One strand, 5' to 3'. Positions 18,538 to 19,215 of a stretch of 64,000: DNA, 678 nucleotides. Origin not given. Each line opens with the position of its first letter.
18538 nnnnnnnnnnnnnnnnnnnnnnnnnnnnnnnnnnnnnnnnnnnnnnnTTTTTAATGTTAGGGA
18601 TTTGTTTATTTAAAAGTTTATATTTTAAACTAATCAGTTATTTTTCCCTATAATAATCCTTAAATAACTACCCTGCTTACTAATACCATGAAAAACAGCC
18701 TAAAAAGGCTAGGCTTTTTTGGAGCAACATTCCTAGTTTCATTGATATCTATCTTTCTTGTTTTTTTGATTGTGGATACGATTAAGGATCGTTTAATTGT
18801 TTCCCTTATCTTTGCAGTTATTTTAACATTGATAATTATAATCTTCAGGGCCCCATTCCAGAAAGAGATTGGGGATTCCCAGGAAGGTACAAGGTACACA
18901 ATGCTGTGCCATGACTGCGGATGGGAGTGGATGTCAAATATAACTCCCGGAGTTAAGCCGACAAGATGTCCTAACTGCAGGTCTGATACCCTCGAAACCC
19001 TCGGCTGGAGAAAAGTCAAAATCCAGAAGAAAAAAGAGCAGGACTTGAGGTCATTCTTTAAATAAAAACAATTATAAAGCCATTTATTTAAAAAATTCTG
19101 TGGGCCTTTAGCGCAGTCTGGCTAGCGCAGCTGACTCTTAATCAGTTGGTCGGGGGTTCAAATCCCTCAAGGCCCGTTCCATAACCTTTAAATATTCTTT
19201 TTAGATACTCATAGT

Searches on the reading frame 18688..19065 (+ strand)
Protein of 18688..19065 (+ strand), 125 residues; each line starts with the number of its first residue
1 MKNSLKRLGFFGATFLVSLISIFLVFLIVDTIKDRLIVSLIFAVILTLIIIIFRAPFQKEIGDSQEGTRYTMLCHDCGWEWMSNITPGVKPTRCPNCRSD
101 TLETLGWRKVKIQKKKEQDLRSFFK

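Call 4: search_protein_families(library=pfam, proteins=[window:18688-19065:+], max_evalue=1)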
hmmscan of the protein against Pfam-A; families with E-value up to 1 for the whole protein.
window:18688-19065:+ (125 aa): 15 families
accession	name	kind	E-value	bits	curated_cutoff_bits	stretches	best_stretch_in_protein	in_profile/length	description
PF01155.25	HypA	-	0.0033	17.9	28.9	1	69-114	68-109/112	Hydrogenase/urease nickel incorporation, metallochaperone, hypA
PF09723.15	Zn_ribbon_8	-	0.0042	17.5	34.4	1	70-102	4-37/41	Zinc ribbon domain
PF23470.1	Zn_ribbon_PF0610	-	0.011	16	26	1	74-103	4-30/39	PF0610 rubredoxin-like zinc beta-ribbon domain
PF14311.12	DUF4379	-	0.015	15.9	24.5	1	73-98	29-54/56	Probable Treble clef zinc finger domain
PF23458.2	DUF7130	-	0.058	13.7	35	1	67-104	48-83/89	Domain of unknown function (DUF7130)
PF13920.12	zf-C3HC4_3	-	0.082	13.2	27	1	72-100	24-45/49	Zinc finger, C3HC4 type (RING finger)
PF08271.17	Zn_Ribbon_TF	-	0.091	12.8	29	0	93-103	2-12/43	TFIIB zinc-binding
PF09843.14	DUF2070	-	0.091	11.5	30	1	13-62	133-184/561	Predicted membrane protein (DUF2070)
PF12773.13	DZR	-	0.098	13.3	27.3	1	73-100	14-33/45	Double zinc ribbon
PF14690.11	Zn_ribbon_ISL3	-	0.14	13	25.5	1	90-113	1-24/47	zinc-finger of transposase IS204/IS1001/IS1096/IS1165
PF20990.2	DUF2207_C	-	0.15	12.2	33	1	10-71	137-200/247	Predicted membrane protein (DUF2207) C-terminal domain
PF08274.17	Zn_Ribbon_YjdM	-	0.37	11.3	30.8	0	72-81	20-29/30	PhnA Zinc-Ribbon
PF07331.16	TctB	-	0.63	10.7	29.1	1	5-53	86-128/137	Tripartite tricarboxylate transporter TctB family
PF13451.12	zf_Tbcl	-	0.66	10.4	24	0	90-100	32-42/48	Probable treble clef domain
PF10011.15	DUF2254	-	0.8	8.9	28.8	1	8-52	96-137/368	Predicted membrane protein (DUF2254)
